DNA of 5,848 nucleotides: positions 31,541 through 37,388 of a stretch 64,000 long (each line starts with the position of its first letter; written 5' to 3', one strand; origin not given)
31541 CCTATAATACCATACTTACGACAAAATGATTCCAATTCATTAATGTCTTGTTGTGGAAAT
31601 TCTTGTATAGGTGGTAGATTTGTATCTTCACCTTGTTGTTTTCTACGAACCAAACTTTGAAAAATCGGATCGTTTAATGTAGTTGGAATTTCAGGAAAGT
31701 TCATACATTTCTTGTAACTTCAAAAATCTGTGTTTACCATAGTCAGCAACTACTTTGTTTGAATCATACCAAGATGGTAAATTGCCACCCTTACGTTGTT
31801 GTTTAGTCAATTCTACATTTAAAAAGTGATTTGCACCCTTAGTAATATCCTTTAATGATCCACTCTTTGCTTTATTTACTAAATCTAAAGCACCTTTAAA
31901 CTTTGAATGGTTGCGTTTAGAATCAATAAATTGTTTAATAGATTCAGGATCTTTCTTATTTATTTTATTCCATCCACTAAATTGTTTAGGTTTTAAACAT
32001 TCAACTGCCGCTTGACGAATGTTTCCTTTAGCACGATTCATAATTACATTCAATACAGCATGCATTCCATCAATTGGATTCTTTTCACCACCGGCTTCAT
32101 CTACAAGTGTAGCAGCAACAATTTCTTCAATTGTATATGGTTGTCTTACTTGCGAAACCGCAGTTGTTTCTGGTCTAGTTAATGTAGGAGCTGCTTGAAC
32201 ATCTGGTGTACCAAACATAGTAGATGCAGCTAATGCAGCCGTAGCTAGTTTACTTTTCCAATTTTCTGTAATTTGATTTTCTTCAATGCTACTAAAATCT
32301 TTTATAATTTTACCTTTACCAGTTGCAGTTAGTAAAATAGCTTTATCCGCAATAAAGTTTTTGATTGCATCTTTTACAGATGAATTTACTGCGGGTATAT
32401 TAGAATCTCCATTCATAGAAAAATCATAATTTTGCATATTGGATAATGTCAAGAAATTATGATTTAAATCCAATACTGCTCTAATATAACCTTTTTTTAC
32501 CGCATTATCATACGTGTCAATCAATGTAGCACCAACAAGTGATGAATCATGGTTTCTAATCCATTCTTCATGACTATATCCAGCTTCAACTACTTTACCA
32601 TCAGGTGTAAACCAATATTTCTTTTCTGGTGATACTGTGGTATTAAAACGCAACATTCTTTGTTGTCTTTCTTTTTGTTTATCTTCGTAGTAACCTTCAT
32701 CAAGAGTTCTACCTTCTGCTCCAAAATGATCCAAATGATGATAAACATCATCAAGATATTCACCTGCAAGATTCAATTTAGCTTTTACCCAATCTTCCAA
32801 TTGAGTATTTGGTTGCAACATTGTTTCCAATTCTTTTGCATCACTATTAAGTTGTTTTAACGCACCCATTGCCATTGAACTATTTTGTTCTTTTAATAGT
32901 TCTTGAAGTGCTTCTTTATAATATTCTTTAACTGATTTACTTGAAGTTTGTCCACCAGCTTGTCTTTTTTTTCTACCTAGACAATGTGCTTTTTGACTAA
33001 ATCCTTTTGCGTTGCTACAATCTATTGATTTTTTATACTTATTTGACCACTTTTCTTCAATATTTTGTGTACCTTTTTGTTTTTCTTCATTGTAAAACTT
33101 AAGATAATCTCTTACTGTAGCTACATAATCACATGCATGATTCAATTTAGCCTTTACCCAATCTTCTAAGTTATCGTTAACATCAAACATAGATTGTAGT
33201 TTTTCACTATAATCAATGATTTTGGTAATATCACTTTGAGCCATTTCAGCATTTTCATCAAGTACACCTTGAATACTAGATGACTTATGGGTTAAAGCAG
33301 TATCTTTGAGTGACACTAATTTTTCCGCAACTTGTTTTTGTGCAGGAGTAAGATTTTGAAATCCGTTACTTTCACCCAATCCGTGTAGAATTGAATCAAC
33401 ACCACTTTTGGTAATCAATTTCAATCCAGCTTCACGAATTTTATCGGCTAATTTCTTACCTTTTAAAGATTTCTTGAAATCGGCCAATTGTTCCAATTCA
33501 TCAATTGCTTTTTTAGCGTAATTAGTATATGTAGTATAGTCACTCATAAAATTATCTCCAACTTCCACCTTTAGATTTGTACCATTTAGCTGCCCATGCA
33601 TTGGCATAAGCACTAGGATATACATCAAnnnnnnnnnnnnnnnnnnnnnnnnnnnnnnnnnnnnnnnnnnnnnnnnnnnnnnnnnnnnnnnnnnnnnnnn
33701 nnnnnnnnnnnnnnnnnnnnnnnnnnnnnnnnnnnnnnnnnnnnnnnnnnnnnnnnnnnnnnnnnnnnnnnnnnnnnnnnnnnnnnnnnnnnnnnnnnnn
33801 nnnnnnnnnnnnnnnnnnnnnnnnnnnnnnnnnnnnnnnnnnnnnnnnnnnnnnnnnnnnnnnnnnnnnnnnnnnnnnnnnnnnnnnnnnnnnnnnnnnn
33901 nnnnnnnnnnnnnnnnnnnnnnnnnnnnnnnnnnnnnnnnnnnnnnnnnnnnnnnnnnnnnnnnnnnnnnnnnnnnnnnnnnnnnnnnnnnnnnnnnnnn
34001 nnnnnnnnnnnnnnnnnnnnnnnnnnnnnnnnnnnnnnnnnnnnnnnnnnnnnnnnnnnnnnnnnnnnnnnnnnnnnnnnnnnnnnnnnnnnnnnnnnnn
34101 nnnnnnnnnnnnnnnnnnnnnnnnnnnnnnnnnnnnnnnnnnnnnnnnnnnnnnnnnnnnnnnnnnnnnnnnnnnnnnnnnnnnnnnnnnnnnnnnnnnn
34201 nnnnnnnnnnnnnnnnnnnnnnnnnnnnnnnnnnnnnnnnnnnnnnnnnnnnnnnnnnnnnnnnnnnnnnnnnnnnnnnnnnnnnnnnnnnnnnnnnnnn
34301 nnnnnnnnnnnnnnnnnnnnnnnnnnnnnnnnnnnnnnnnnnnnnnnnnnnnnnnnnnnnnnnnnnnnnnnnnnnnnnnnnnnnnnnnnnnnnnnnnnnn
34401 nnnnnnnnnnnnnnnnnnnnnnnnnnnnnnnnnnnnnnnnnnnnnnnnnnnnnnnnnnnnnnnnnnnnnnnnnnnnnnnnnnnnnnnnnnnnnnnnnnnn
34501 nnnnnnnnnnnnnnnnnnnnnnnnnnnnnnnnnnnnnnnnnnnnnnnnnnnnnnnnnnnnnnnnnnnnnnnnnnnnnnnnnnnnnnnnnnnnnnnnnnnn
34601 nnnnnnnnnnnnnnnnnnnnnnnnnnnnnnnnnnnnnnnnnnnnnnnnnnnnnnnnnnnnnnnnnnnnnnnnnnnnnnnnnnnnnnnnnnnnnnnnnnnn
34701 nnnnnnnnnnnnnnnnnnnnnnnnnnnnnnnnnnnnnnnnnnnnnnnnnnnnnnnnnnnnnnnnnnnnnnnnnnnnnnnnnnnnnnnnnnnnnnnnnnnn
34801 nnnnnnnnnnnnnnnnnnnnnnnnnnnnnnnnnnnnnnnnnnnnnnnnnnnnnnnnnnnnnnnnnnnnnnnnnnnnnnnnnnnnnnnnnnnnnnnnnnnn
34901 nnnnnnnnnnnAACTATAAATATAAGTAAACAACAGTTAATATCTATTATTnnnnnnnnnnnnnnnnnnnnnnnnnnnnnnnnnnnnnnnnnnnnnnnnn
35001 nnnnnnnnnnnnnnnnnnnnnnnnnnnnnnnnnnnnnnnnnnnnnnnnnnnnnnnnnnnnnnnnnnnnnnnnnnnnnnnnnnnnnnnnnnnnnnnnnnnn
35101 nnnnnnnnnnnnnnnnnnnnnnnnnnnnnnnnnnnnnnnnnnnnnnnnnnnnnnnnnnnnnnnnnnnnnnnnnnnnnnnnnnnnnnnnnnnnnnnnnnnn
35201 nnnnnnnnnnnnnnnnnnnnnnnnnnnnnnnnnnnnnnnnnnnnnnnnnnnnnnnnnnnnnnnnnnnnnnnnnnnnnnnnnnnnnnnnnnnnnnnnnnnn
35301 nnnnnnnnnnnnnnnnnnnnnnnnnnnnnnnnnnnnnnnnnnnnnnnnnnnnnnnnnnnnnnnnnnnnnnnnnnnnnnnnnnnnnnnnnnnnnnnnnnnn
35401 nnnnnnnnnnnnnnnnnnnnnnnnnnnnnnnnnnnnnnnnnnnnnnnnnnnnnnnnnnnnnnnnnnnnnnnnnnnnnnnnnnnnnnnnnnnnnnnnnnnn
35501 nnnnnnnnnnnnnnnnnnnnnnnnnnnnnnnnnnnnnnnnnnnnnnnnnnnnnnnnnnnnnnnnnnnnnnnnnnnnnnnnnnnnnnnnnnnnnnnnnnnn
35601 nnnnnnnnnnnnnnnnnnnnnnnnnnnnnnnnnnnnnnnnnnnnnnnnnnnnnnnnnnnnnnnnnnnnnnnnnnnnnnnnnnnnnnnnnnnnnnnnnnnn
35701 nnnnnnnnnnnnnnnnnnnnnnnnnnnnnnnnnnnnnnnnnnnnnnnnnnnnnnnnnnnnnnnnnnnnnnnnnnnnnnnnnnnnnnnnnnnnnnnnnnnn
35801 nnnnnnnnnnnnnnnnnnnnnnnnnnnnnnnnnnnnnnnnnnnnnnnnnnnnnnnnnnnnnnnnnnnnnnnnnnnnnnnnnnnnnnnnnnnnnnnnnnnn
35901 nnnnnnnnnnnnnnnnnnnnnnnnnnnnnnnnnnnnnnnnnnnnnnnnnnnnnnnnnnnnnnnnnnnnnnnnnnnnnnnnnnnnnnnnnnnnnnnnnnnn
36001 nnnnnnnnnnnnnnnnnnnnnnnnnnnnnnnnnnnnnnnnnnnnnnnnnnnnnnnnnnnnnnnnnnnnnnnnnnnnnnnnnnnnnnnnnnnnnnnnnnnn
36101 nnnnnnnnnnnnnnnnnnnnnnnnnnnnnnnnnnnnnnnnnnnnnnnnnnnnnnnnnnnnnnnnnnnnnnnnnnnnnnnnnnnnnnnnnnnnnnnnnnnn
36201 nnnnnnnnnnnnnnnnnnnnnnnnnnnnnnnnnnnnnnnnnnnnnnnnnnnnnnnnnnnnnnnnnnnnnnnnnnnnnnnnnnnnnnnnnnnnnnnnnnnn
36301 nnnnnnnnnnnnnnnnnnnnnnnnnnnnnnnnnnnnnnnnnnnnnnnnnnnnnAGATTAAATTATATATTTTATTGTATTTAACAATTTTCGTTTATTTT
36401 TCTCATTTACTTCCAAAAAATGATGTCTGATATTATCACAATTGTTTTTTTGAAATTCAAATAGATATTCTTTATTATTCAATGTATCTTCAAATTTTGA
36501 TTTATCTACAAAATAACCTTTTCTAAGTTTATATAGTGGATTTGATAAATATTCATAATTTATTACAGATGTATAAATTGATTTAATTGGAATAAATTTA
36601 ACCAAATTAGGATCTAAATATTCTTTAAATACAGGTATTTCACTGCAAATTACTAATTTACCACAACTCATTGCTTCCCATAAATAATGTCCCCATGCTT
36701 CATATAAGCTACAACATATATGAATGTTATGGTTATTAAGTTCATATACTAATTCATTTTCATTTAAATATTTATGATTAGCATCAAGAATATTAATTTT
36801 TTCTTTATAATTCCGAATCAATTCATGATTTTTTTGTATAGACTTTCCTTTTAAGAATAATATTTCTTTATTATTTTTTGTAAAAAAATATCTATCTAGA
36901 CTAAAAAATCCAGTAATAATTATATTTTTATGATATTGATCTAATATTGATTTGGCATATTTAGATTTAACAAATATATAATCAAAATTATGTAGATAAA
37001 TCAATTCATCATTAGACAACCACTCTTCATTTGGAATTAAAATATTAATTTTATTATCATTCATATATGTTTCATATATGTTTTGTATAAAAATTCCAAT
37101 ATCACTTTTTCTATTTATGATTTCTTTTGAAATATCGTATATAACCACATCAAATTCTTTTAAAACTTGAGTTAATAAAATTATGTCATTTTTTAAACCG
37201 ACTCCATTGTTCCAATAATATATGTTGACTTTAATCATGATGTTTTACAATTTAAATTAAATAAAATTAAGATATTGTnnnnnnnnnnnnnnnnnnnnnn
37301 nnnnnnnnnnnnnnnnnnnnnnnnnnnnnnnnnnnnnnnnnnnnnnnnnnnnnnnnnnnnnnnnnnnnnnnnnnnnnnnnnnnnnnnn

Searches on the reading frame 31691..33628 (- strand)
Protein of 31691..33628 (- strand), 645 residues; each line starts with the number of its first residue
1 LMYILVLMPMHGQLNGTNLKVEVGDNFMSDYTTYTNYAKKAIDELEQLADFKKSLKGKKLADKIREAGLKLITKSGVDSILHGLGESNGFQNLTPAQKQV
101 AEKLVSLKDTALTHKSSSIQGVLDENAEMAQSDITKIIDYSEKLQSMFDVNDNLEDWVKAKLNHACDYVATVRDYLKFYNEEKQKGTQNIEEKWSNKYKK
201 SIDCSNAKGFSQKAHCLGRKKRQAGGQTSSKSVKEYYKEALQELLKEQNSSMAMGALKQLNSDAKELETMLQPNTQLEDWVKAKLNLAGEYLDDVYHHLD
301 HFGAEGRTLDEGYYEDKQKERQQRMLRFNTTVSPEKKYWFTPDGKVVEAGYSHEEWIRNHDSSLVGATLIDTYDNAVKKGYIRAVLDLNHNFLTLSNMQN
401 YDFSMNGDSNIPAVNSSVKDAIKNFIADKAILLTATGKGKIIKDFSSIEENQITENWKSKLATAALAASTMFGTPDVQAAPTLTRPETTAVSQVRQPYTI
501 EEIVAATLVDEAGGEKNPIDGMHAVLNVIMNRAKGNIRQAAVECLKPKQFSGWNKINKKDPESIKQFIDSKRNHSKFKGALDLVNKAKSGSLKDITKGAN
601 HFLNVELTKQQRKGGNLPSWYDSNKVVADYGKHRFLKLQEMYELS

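Call 30: search_protein_families(library=pfam, proteins=[window:31691-33628:-], max_evalue=0.01)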
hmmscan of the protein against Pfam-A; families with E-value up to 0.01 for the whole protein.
window:31691-33628:- (645 aa): 1 family
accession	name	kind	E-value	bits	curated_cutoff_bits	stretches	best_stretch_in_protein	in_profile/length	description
PF07486.17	Hydrolase_2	-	2.9e-09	37.9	27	1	517-635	2-99/100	Cell Wall Hydrolase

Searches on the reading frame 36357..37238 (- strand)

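Call 7: search_protein_families(library=pfam, proteins=[window:36357-37238:-], max_evalue=0.01)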
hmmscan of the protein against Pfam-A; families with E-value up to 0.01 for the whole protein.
window:36357-37238:- (293 aa): 2 families
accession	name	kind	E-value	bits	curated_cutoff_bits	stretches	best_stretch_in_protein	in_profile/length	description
PF00534.26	Glycos_transf_1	-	2.5e-09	37.4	26.4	1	155-211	78-134/172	Glycosyl transferases group 1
PF13692.12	Glyco_trans_1_4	-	0.00014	22.5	27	1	155-209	61-116/142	Glycosyl transferases group 1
